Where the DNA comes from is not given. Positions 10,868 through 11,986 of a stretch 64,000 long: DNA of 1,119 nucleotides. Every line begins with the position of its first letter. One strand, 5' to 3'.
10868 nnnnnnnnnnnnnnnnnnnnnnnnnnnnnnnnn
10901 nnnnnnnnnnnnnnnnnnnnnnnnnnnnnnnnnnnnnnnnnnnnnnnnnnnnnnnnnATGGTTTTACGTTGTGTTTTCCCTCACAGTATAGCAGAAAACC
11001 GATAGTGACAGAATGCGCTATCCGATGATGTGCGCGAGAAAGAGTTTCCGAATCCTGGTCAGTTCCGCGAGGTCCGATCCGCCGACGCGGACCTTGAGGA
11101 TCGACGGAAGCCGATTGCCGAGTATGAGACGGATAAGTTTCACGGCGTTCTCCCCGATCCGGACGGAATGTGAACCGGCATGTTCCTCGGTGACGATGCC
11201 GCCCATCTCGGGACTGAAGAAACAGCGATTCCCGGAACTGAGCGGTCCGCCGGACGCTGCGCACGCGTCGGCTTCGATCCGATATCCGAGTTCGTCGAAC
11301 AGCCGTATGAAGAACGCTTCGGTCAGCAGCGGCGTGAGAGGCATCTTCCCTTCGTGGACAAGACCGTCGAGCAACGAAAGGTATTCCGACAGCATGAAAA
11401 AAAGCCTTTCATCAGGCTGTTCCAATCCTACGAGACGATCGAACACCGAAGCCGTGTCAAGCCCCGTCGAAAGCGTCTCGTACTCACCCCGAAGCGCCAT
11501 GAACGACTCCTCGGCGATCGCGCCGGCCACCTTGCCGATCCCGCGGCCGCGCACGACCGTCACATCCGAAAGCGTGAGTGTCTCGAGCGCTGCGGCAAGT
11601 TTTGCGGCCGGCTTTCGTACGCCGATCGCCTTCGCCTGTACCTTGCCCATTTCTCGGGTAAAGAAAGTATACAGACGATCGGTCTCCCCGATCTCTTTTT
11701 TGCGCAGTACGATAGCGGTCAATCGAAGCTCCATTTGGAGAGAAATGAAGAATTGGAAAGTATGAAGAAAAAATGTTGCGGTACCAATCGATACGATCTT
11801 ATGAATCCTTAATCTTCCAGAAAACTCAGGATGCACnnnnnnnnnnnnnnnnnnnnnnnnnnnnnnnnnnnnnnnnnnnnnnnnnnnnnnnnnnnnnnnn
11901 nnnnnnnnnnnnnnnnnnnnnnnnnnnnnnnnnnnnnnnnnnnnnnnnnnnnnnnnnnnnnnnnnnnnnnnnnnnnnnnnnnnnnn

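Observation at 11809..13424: Paralogous P-loop kinase genes flanking a NUDIX hydrolase within the ileS operon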

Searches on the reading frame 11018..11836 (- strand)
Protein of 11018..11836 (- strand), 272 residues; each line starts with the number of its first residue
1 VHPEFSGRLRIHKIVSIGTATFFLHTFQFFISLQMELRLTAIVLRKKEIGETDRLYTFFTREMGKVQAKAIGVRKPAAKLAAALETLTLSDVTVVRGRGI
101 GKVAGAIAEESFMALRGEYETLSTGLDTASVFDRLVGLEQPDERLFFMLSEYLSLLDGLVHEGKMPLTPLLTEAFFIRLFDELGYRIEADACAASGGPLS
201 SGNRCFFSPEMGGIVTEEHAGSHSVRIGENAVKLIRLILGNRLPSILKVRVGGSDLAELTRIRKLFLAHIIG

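Call 4: search_protein_families(library=pfam, proteins=[window:11018-11836:-], max_evalue=0.1)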
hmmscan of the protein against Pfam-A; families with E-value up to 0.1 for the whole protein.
window:11018-11836:- (272 aa): 2 families
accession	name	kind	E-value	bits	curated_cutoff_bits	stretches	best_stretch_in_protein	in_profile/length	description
PF11967.14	RecO_N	-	1.5e-16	60.6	27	1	35-107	1-75/80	Recombination protein O N terminal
PF02565.21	RecO_C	-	2e-12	47.6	22.1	1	119-268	4-146/157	Recombination protein O C terminal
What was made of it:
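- Checked: recO most likely starts at ATG 11734 (238 aa, as in relatives; RecO_N starts at residue 35 of the long ORF, call 4), not GTG 11836.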

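Call 5: search_protein_families(library=ncbifam, proteins=[window:11018-11836:-], max_evalue=0.1)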
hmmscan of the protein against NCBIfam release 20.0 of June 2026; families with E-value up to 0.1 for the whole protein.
window:11018-11836:- (272 aa): 1 family
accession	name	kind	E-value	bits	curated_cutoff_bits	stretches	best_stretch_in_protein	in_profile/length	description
TIGR00613.1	reco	equivalog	2.3e-25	89.4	48.7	1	38-263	2-218/239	DNA repair protein RecO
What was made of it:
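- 11018..11734 (-): recO (238 aa from ATG 11734), the downstream boundary of the variable slot. RecO_N/RecO_C and TIGR00613 at 89.4 bits (calls 4, 5).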
